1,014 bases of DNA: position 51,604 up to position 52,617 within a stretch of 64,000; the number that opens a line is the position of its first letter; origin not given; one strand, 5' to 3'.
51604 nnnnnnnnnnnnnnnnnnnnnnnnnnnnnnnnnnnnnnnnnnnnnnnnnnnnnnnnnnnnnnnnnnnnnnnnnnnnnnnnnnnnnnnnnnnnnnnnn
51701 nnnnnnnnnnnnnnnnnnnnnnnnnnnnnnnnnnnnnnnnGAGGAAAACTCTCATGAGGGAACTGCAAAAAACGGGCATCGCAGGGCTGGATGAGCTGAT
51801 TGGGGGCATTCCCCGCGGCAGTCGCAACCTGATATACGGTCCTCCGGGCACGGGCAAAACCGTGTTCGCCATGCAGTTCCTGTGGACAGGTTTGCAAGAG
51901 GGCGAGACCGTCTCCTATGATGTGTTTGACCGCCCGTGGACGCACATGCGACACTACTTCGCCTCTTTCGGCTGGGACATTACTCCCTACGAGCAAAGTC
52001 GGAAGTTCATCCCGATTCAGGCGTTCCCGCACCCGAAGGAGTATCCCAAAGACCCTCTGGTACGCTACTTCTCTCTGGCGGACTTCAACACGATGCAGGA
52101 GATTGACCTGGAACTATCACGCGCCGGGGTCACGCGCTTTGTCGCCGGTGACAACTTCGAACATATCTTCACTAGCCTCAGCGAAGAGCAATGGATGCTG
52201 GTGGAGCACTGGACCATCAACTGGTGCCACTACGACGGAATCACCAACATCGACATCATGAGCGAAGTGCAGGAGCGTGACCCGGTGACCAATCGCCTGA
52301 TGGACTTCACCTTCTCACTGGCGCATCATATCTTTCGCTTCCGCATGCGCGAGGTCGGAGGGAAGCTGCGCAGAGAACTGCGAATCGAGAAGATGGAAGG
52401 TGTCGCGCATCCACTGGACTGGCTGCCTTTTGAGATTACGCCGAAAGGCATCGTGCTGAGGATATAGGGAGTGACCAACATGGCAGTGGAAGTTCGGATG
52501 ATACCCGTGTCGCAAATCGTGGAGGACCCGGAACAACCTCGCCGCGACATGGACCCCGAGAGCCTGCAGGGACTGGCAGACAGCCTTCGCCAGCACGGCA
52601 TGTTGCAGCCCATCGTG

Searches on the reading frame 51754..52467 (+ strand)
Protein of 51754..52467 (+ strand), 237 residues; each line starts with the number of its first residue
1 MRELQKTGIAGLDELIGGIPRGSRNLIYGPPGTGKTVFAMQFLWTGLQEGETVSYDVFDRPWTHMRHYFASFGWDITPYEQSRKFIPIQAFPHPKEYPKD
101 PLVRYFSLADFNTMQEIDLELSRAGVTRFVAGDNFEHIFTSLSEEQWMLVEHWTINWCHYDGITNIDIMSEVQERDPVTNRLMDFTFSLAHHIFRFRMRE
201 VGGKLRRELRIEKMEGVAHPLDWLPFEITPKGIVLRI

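Call 3: search_protein_families(library=pfam, proteins=[window:51754-52467:+], max_evalue=0.01)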
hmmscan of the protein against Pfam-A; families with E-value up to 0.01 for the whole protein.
window:51754-52467:+ (237 aa): 4 families
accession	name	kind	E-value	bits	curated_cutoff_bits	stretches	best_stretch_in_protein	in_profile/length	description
PF06745.19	ATPase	-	4.1e-34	118.4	26.6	1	6-234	2-225/231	KaiC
PF13481.12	AAA_25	-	3.2e-05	24.1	27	1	9-44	19-55/195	AAA domain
PF03796.21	DnaB_C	-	0.0082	16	27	0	6-43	3-40/255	DnaB-like helicase C terminal domain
PF13479.12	AAA_24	-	0.0093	16.3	27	0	24-42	4-22/195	AAA domain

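Call 4: search_protein_families(library=ncbifam, proteins=[window:51754-52467:+], max_evalue=0.01)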
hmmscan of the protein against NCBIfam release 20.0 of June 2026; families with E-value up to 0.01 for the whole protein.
window:51754-52467:+ (237 aa): 11 families
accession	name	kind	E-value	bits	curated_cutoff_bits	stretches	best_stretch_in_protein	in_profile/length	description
TIGR03877.1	thermo_KaiC_1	hypoth_equivalog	9.5e-27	94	307.25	2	6-91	5-91/238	KaiC domain-containing protein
NF006799.0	PRK09302.1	equivalog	2.5e-25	89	408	1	6-234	14-237/515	circadian clock protein KaiC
TIGR03881.1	KaiC_arch_4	hypoth_equivalog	6.7e-19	68.5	247.8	1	6-92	4-91/231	KaiC domain-containing protein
TIGR03880.1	KaiC_arch_3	hypoth_equivalog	4.8e-17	62.3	249.45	1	8-234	1-216/224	KaiC domain-containing protein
TIGR02655.1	circ_KaiC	equivalog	2.1e-13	49.7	546.25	1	6-234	4-227/484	circadian clock protein KaiC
NF052589.1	ArlH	equivalog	4e-11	43.1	215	1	14-55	12-53/229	archaellum protein ArlH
NF004723.0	PRK06067.1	subfamily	4.7e-10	39.4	194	1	3-57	14-69/243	flagellar accessory protein FlaH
NF006320.0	PRK08533.1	equivalog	3.4e-06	26.8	215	1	15-92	17-94/230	flagellar accessory protein FlaH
NF006861.0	PRK09361.1-1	equivalog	0.00051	19.6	278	1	5-55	5-56/235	DNA repair and recombination protein RadB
TIGR02237.1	recomb_radB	equivalog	0.00089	19.2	172.4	1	13-55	2-45/210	DNA repair and recombination protein RadB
TIGR02012.1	tigrfam_recA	equivalog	0.0034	16.7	325.3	1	7-55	38-88/321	recombinase RecA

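Call 13: find_homologous_proteins(query=window:51754-52467:+)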
Query window:51754-52467:+ (237 aa): 292 proteins with E <= 0.001 among 813 candidates; the best 120 are listed.
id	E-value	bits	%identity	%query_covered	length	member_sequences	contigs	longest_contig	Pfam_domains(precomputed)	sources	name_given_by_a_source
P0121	2.6e-150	517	91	99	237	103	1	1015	PF06745.20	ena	-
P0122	5.6e-138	476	84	100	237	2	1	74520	PF06745.20,PF13481.13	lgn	-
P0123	7.0e-134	463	81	100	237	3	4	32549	PF06745.20,PF13481.13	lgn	-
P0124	1.2e-133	462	83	99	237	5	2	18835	PF06745.20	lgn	-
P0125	1.6e-132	459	81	99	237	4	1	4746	PF06745.20,PF13481.13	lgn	-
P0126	5.6e-129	447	79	100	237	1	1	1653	PF06745.20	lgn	-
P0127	5.3e-127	440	78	100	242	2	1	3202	PF06745.20,PF13481.13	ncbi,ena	-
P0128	2.1e-114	399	71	99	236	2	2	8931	PF06745.20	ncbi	-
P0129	4.4e-114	398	70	99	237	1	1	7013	PF06745.20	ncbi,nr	ncbi:hypothetical protein GF420_00630 [candidate division GN15 bacterium]|nr:hypothetical protein [c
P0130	5.6e-112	391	69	99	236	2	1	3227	PF06745.20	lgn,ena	-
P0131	1.0e-111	390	69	98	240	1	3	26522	PF06745.20,PF13481.13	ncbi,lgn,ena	ncbi:MAG: RAD55 family ATPase [Fimbriimonadaceae bacterium]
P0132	3.4e-111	389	70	100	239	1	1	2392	PF06745.20,PF13481.13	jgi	jgi:circadian clock protein KaiC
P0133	1.7e-110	386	68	99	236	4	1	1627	PF06745.20,PF13481.13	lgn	-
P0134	6.5e-110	384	69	99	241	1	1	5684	PF06745.20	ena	-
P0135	1.4e-109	383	68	99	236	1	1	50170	PF06745.20,PF23442.2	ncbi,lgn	-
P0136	1.5e-109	383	69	99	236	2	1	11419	PF06745.20,PF13481.13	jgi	jgi:circadian clock protein KaiC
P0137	2.6e-109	382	70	97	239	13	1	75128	PF06745.20,PF13481.13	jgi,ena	-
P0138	3.6e-109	382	69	98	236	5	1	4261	PF06745.20,PF13481.13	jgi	jgi:circadian clock protein KaiC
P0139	1.1e-108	380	69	99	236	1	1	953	PF06745.20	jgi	jgi:KaiC/GvpD/RAD55 family RecA-like ATPase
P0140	3.7e-108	379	68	99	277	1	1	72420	PF06745.20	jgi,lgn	-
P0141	5.6e-107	375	67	99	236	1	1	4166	PF06745.20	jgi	-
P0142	5.7e-107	375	68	98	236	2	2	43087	PF06745.20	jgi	jgi:circadian clock protein KaiC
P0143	2.2e-106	373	67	99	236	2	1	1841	PF06745.20,PF13481.13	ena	-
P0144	2.3e-105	370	69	97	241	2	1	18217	PF06745.20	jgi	jgi:circadian clock protein KaiC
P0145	2.4e-105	369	66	97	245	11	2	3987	PF06745.20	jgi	jgi:circadian clock protein KaiC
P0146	2.7e-105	369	67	97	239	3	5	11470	PF06745.20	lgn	-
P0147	2.1e-103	363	63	98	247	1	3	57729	PF06745.20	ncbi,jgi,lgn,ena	-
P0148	2.2e-103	363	66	100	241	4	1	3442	PF06745.20,PF13481.13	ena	-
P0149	8.0e-103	361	66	98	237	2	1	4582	PF06745.20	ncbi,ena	-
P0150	1.0e-102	361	66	99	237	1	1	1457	PF06745.20,PF23442.2,PF13481.13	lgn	-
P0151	1.0e-102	361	66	99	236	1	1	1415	PF06745.20,PF13481.13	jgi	jgi:KaiC/GvpD/RAD55 family RecA-like ATPase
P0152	3.2e-100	353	65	98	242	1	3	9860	PF06745.20,PF13481.13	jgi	jgi:circadian clock protein KaiC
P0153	7.9e-100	351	64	98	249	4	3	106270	PF06745.20,PF23442.2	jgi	jgi:circadian clock protein KaiC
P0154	6.0e-97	342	64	97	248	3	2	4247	PF06745.20,PF13481.13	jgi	jgi:circadian clock protein KaiC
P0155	1.6e-95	337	63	99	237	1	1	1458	PF06745.20,PF23442.2,PF13481.13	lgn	-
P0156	8.7e-95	335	60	98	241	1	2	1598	PF06745.20,PF03796.22,PF13481.13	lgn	-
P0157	1.5e-93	331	60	98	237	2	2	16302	PF06745.20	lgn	-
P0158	1.5e-92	328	60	98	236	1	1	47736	PF06745.20,PF23442.2,PF13481.13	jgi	jgi:KaiC/GvpD/RAD55 family RecA-like ATPase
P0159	1.9e-90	321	59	98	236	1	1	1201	PF06745.20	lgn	-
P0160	6.5e-89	316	58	98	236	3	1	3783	PF06745.20,PF23442.2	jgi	jgi:circadian clock protein KaiC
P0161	2.3e-87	311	60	98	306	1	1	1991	PF06745.20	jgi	jgi:KaiC/GvpD/RAD55 family RecA-like ATPase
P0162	1.0e-86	308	62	96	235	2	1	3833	PF06745.20,PF13481.13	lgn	-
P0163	1.9e-86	308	59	97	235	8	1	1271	PF06745.20,PF13481.13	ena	-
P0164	2.1e-86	307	61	96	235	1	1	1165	PF06745.20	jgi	-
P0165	2.2e-86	307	62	96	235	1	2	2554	PF06745.20,PF13481.13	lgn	-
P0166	3.0e-86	307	60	100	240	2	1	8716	PF06745.20,PF13481.13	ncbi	ncbi:MAG: RAD55 family ATPase [Candidatus Bathyarchaeia archaeon]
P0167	4.7e-86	306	63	96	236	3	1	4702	PF06745.20,PF13481.13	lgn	-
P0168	5.7e-86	306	54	99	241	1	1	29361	PF06745.20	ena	-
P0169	1.1e-85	305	60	97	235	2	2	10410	PF06745.20,PF13481.13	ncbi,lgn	-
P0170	1.1e-85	305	61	97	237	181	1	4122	PF06745.20,PF13481.13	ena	-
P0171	2.1e-85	304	62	96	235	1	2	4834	PF06745.20,PF13481.13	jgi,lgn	jgi:KaiC/GvpD/RAD55 family RecA-like ATPase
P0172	4.4e-85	303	59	97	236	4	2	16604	PF06745.20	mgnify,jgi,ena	mgnify:CR=1 FL=1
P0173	5.8e-85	303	60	96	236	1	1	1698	PF06745.20,PF13481.13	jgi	jgi:KaiC/GvpD/RAD55 family RecA-like ATPase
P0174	6.0e-85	303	65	83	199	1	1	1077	PF06745.20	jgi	jgi:KaiC/GvpD/RAD55 family RecA-like ATPase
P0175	9.3e-85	302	61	97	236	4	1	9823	PF06745.20,PF13481.13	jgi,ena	-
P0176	9.5e-85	302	60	96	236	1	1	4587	PF06745.20,PF13481.13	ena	-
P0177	1.0e-84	302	60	96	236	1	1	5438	PF06745.20,PF13481.13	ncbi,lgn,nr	ncbi:hypothetical protein KAU30_01010 [Candidatus Bathyarchaeota archaeon]|nr:hypothetical protein [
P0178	1.3e-84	302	60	96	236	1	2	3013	PF06745.20,PF13481.13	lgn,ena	-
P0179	1.5e-84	301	61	97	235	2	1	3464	PF06745.20,PF03796.22,PF13481.13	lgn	-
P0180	1.8e-84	301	61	97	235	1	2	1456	PF06745.20,PF13481.13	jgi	-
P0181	2.8e-84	301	60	96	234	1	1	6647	PF06745.20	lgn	-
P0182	3.0e-84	300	61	97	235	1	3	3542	PF06745.20,PF03796.22,PF13481.13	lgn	-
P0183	5.6e-84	300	60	97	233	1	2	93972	PF06745.20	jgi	-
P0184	5.6e-84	300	60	96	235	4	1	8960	PF06745.20,PF13481.13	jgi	-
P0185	6.9e-84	299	58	97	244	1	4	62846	PF06745.20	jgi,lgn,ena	-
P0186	8.9e-84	299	58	97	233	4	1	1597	PF06745.20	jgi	-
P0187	9.0e-84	299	62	96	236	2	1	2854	PF06745.20,PF13481.13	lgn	-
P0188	1.2e-83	298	57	97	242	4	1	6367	PF06745.20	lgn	-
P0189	1.3e-83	298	60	97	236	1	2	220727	PF06745.20,PF13481.13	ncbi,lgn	-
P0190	1.7e-83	298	59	97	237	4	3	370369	PF06745.20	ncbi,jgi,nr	ncbi:MAG: RAD55 family ATPase [Candidatus Bathyarchaeia archaeon]|jgi:circadian clock protein KaiC|n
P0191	1.9e-83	298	58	97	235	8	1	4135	PF06745.20,PF03796.22,PF13481.13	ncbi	-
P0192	2.0e-83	298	60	97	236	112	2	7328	PF06745.20,PF13481.13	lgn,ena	-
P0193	3.3e-83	297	59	96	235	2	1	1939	PF06745.20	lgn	-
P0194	3.7e-83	297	58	97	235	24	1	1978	PF06745.20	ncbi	-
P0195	5.8e-83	296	61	96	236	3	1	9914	PF06745.20,PF13481.13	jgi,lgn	jgi:circadian clock protein KaiC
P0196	6.0e-83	296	61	97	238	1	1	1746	PF06745.20,PF03796.22,PF13481.13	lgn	-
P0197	9.2e-83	296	60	97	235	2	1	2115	PF06745.20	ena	-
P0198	1.0e-82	295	59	97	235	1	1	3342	PF06745.20,PF13481.13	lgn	-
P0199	1.4e-82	295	58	97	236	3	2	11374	PF06745.20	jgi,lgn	jgi:KaiC/GvpD/RAD55 family RecA-like ATPase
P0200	1.6e-82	295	60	97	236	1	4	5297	PF06745.20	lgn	-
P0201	1.7e-82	295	58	97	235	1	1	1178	PF06745.20,PF13481.13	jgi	jgi:circadian clock protein KaiC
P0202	1.7e-82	295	59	97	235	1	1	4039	PF06745.20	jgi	-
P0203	1.9e-82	295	59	97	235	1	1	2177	PF06745.20,PF13481.13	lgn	-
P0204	1.9e-82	294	61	96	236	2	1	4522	PF06745.20,PF13481.13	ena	-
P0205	2.0e-82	294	59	97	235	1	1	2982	PF06745.20,PF13481.13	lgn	-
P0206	2.4e-82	294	59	96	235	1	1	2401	PF06745.20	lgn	-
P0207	3.5e-82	294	56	96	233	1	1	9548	PF06745.20,PF13481.13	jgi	-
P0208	5.6e-82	293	60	96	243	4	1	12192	PF06745.20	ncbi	-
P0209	7.6e-82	293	59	96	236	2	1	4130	PF06745.20,PF13481.13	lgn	-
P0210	1.5e-81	292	57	96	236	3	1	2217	PF06745.20,PF13481.13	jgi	jgi:circadian clock protein KaiC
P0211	1.5e-81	292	59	97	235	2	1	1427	PF06745.20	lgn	-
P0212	1.8e-81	291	60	97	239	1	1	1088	PF06745.20,PF13481.13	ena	-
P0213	2.1e-81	291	58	97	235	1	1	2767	PF06745.20,PF03796.22,PF13481.13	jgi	jgi:circadian clock protein KaiC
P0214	5.5e-81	290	59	96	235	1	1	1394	PF06745.20,PF13481.13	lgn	-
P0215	6.4e-81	289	59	96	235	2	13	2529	PF06745.20,PF13481.13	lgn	-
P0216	6.5e-81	289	58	97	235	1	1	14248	PF06745.20,PF13481.13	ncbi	ncbi:MAG: ATPase domain-containing protein, partial [Candidatus Bathyarchaeia archaeon]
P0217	7.2e-81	289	56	99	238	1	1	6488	PF06745.20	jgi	jgi:circadian clock protein KaiC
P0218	9.1e-81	289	60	96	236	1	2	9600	PF06745.20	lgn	-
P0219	9.3e-81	289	59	97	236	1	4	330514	PF06745.20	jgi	jgi:KaiC/GvpD/RAD55 family RecA-like ATPase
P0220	1.8e-80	288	59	97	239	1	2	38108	PF06745.20,PF03796.22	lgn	-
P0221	2.7e-80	287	59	96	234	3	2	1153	PF06745.20,PF13481.13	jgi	-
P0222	2.9e-80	287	59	96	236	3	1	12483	PF06745.20,PF13481.13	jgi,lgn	-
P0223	3.6e-80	287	58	97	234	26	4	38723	PF06745.20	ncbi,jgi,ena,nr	ncbi:hypothetical protein DRO42_00830 [Candidatus Bathyarchaeota archaeon]|nr:MAG: hypothetical prot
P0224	3.7e-80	287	56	96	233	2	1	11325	PF06745.20,PF13481.13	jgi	-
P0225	3.8e-80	287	59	97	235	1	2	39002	PF06745.20,PF13481.13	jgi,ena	-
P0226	4.8e-80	287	58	97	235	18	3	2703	PF06745.20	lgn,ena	-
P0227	6.1e-80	286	56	97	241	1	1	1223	PF06745.20,PF13481.13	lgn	-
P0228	6.7e-80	286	58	98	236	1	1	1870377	PF06745.20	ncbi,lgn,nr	ncbi:MAG: hypothetical protein JSV51_03120 [Candidatus Bathyarchaeota archaeon]|nr:MAG: hypothetical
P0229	7.4e-80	286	57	97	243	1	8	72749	PF06745.20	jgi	jgi:KaiC/GvpD/RAD55 family RecA-like ATPase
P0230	7.8e-80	286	58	96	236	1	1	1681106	PF06745.20,PF13481.13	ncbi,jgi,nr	ncbi:MAG: hypothetical protein JSV64_06285 [Candidatus Bathyarchaeota archaeon]|jgi:circadian clock 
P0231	8.6e-80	286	57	96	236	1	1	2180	PF06745.20,PF13481.13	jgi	-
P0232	1.1e-79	285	59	97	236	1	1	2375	PF06745.20,PF13481.13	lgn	-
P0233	1.2e-79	285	60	97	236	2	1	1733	PF06745.20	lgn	-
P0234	1.2e-79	285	56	97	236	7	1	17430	PF06745.20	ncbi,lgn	ncbi:MAG: RAD55 family ATPase [Candidatus Heimdallarchaeota archaeon]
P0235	1.5e-79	285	56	97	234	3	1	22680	PF06745.20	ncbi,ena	-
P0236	1.6e-79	285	57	97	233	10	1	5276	PF06745.20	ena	-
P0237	2.0e-79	285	57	96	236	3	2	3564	PF06745.20,PF13481.13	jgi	jgi:circadian clock protein KaiC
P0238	2.4e-79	284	57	96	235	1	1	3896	PF06745.20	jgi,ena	jgi:KaiC/GvpD/RAD55 family RecA-like ATPase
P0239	3.0e-79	284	57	99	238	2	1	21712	PF06745.20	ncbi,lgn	-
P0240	3.0e-79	284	57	96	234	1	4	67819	PF06745.20,PF13481.13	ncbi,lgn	-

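Call 15: find_related_loci(query=A1, collection=genome_contigs, flank=8000)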
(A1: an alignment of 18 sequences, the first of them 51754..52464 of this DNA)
Query A1 (237 aa) in genome_contigs; peptide patterns used: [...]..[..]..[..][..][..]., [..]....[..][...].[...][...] (x = any residue, [..] = any of these).
119 stretches matched a pattern; 81 encode a relative of the query (tblastn E <= 1e-3); the best 80 are kept; 80 distinct loci.
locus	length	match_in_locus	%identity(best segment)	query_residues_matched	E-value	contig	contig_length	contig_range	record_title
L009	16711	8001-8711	91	1-237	6e-150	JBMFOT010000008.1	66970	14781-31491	MAG: Armatimonadota bacterium isolate KM4338-44 NODE_8_length_66970_cov_3.631596, whole genome shotgun sequence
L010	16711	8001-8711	92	1-237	9e-150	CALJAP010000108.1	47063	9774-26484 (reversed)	MAG: uncultured bacterium isolate S1_Bin_METABAT__209_1 genome assembly, contig: c_000001615157, whole genome shotgun se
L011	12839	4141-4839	92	3-235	3e-149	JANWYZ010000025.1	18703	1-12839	MAG: bacterium isolate SKYG83 NODE_25_length_18703_cov_3.202029, whole genome shotgun sequence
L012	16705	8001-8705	91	1-235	1e-148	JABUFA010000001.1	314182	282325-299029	MAG: Chthonomonadia bacterium isolate Ch118 NODE_57_length_314182_cov_31.1415_ID_8686697, whole genome shotgun sequence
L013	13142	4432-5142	85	1-237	3e-140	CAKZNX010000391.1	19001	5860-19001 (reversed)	MAG TPA_asm: uncultured bacterium isolate SRR5214706_bin.3_CONCOCT_v1.1_MAG genome assembly, contig: ERZ1744544.1515, wh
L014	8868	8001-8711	81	1-237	5e-136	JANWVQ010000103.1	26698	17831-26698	MAG: Ignavibacterium sp. isolate SKYG120 k141_25864, whole genome shotgun sequence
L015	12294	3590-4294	81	1-235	1e-134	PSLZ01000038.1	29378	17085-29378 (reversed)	MAG: Armatimonadota bacterium isolate ERB_33_1 NODE_389_length_29378_cov_7.068503, whole genome shotgun sequence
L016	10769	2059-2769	78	1-237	2e-129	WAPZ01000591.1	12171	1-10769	MAG: Candidatus Heimdallarchaeota archaeon isolate S146_22 k151_621680, whole genome shotgun sequence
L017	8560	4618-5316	73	1-233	2e-118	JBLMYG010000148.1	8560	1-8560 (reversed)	MAG: Acidithiobacillales bacterium isolate MAG235 PRJNA957066_bin18_renamed_147, whole genome shotgun sequence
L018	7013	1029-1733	70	1-235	6e-116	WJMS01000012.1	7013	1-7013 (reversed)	MAG: candidate division GN15 bacterium isolate Bin_052 k141_152680, whole genome shotgun sequence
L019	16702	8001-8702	68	3-236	6e-112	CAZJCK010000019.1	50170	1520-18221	MAG TPA_asm: uncultured Ignavibacteriales bacterium isolate SRP141376_co4_224 genome assembly, contig: NODE_1234_length_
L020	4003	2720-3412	68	3-233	1e-107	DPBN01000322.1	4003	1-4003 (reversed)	MAG TPA_asm: Armatimonadota bacterium isolate UBA8783 contig_563, whole genome shotgun sequence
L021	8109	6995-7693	69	3-235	1e-105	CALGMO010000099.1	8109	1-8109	MAG: uncultured Fimbriimonadaceae bacterium isolate R1_Bin_Bin_134_sub_1 genome assembly, contig: c_000003314292, whole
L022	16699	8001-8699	63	1-233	3e-105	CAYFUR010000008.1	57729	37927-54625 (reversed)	MAG TPA_asm: uncultured Candidatus Sumerlaeota bacterium isolate ERP107533_co1_201 genome assembly, contig: NODE_144_len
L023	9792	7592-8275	61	6-235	9e-90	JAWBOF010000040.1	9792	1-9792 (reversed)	MAG: Candidatus Bathyarchaeia archaeon isolate HHBFW-2_201803_bins_189 HHBFW-2_201803_bins_189_scaffold_40, whole genome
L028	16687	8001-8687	61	6-235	2e-87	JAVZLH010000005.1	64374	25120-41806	MAG: Candidatus Bathyarchaeia archaeon isolate DRTY-6_201907_bins_47 DRTY-6_201907_bins_47_scaffold_5, whole genome shot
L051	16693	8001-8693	58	6-237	3e-83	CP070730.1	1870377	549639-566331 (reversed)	MAG: Candidatus Bathyarchaeota archaeon isolate bin42 chromosome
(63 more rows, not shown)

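Call 23: search_protein_families(library=pfam, proteins=[L051:7275-7829:+, L051:8705-9721:+, L028:7421-7975:+, L028:8723-9733:+, L022:8735-9571:+, L014:7510-7956:+, L011:4941-6389:+], max_evalue=0.01)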
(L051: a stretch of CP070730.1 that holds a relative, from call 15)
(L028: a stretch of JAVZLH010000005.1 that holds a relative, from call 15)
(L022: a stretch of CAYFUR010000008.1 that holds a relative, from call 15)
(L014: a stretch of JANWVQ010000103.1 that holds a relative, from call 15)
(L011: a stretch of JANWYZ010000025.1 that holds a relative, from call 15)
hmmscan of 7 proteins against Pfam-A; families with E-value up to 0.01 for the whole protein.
L051:7275-7829:+ (184 aa): 1 family
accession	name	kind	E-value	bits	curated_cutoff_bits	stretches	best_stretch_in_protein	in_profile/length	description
PF09515.15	Thia_YuaJ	-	2.8e-40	138.7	25.8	1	13-177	1-171/177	Thiamine transporter protein (Thia_YuaJ)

L051:8705-9721:+ (338 aa): 2 families
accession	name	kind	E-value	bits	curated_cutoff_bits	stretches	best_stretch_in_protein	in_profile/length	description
PF02769.27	AIRS_C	-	2.4e-27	96.5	23.1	1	154-311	1-150/156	AIR synthase related protein, C-terminal domain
PF00586.29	AIRS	-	1.3e-12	48.5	24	1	36-139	3-109/112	AIR synthase related protein, N-terminal domain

L028:7421-7975:+ (184 aa): 1 family
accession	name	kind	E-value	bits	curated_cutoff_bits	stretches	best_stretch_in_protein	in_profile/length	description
PF09515.15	Thia_YuaJ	-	2.3e-47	161.8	25.8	1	25-178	3-172/177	Thiamine transporter protein (Thia_YuaJ)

L028:8723-9733:+ (336 aa): 2 families
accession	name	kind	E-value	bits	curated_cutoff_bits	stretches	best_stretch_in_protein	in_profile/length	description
PF02769.27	AIRS_C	-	2.4e-25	90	23.1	1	148-305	1-150/156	AIR synthase related protein, C-terminal domain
PF00586.29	AIRS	-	1e-12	48.9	24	1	34-133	6-109/112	AIR synthase related protein, N-terminal domain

L022:8735-9571:+ (278 aa): 1 family
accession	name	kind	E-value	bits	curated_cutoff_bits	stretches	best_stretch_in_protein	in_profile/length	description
PF04250.19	DUF429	-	1.3e-08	35.3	23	1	153-257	119-210/214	Protein of unknown function (DUF429)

L014:7510-7956:+ (148 aa): 2 families
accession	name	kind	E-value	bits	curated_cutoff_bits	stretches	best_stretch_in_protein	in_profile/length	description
PF19588.4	SxtJ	-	5.4e-05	24.3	24.4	1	38-116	16-95/99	Saxitoxin biosynthesis operon protein SxtJ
PF12822.12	ECF_trnsprt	-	0.0015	19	30.7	1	30-112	46-131/169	ECF transporter, substrate-specific component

L011:4941-6389:+ (482 aa): 1 family
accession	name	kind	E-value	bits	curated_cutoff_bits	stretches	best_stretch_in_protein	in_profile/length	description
PF01554.23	MatE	-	3.3e-60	202.9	24.9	2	287-441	10-161/161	MatE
